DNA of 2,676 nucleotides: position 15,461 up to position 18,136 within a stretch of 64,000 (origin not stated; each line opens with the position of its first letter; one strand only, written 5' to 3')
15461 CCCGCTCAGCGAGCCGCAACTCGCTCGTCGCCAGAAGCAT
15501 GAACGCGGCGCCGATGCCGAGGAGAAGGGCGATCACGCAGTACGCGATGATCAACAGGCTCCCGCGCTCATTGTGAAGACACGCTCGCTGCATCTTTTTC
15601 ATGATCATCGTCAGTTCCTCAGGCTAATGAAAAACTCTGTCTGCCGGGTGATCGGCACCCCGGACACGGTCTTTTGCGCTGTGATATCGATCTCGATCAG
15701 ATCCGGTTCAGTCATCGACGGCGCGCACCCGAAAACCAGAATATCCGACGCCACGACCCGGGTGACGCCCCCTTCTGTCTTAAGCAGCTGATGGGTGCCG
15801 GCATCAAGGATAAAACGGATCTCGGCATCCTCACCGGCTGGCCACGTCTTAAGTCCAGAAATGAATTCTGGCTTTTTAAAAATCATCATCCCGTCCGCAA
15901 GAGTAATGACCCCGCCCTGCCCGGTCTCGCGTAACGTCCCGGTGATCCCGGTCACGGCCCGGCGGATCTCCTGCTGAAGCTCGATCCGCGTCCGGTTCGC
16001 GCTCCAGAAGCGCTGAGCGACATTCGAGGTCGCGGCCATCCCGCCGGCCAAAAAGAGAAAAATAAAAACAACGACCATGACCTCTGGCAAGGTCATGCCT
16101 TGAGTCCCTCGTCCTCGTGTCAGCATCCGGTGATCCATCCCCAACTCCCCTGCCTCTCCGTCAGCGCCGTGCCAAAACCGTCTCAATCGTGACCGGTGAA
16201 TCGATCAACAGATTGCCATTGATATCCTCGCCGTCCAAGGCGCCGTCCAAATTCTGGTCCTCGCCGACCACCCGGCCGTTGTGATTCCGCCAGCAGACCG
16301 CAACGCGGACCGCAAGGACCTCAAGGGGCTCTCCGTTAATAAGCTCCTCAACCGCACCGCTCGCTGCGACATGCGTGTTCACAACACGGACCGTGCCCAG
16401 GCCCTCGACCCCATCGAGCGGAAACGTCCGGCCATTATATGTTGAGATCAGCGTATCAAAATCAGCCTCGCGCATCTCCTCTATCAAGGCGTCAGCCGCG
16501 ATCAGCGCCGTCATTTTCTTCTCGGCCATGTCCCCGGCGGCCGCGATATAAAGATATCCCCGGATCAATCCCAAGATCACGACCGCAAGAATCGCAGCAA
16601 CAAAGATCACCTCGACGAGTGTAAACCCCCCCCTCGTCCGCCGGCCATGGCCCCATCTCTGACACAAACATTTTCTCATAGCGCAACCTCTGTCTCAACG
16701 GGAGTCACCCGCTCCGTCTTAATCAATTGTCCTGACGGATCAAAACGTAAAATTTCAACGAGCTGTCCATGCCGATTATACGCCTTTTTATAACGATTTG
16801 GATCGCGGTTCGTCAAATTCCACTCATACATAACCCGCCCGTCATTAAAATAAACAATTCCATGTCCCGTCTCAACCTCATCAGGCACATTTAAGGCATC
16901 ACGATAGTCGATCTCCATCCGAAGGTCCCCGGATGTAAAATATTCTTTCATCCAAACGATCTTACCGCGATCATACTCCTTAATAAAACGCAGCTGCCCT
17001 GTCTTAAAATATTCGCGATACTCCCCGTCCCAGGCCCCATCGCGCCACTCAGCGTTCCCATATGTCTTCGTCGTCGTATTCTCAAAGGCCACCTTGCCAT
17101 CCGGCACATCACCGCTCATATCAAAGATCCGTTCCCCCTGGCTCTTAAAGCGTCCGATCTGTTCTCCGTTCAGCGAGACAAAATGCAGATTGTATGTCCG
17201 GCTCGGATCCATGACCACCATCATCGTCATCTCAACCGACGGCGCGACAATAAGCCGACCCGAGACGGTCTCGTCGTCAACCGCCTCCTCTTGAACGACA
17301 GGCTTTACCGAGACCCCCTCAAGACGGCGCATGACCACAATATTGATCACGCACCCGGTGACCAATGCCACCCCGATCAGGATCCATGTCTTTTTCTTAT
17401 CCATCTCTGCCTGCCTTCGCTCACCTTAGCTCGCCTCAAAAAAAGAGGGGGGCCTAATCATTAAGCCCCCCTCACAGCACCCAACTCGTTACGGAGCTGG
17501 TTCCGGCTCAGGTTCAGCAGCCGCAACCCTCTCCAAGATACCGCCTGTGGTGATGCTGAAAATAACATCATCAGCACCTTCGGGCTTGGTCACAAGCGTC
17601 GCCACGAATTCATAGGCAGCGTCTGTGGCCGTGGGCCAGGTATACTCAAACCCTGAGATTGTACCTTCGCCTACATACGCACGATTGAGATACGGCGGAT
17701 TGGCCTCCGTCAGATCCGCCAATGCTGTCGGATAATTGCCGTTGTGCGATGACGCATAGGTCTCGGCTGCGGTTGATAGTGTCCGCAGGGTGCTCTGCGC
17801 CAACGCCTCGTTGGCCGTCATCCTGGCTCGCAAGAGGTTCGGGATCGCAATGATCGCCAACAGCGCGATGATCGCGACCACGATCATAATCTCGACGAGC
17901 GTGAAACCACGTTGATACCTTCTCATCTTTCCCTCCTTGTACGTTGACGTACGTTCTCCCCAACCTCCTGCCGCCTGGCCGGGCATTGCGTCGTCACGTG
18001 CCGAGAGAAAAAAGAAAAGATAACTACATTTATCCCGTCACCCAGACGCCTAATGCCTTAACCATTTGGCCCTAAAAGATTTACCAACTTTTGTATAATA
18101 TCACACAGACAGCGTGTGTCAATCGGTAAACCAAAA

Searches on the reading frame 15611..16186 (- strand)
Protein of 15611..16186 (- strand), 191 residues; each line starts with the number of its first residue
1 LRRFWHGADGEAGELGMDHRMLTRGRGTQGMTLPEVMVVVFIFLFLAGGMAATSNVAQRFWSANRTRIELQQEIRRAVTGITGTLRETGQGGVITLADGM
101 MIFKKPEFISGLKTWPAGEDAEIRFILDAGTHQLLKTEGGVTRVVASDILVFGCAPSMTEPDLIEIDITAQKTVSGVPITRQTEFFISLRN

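Call 59: search_protein_families(library=pfam, proteins=[window:15611-16186:-], max_evalue=0.001)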
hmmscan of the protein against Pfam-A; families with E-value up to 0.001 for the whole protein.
window:15611-16186:- (191 aa): 1 family
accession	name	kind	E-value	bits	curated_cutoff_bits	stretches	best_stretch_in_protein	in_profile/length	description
PF07963.17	N_methyl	-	7.3e-05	22.6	21.2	1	27-50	3-26/27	Prokaryotic N-terminal methylation motif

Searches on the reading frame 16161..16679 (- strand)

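Call 59: search_protein_families(library=pfam, proteins=[window:16161-16679:-], max_evalue=0.001)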
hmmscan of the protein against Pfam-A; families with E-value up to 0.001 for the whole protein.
window:16161-16679:- (172 aa): 1 family
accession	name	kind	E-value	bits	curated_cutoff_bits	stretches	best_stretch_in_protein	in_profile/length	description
PF07963.17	N_methyl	-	2.8e-06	27.1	21.2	1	13-38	1-26/27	Prokaryotic N-terminal methylation motif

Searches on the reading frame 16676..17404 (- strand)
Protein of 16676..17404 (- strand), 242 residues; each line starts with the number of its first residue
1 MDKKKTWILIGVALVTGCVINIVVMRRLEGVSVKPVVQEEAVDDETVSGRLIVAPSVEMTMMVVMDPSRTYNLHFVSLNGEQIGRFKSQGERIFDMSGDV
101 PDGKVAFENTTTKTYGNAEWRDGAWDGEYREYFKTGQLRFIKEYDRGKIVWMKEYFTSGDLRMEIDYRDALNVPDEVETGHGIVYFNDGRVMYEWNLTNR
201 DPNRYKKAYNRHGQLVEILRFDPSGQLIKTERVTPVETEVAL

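Call 59: search_protein_families(library=pfam, proteins=[window:16676-17404:-], max_evalue=0.001)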
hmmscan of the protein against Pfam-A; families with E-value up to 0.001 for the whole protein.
window:16676-17404:- (242 aa): 1 family
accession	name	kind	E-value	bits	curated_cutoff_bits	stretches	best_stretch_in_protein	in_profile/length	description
PF07661.19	MORN_2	-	2.8e-08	33.5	29.6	0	126-145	2-21/22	MORN repeat variant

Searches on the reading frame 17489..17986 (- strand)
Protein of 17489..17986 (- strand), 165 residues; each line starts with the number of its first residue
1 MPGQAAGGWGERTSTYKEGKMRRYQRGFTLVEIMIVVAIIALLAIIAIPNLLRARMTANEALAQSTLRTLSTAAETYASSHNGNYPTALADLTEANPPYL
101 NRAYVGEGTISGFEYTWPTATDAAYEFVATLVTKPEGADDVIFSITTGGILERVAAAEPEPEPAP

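Call 59: search_protein_families(library=pfam, proteins=[window:17489-17986:-], max_evalue=0.001)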
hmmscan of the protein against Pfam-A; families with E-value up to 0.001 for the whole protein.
window:17489-17986:- (165 aa): 1 family
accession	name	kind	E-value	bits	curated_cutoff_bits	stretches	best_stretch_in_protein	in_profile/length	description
PF07963.17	N_methyl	-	1.8e-09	37.2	21.2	1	22-48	1-27/27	Prokaryotic N-terminal methylation motif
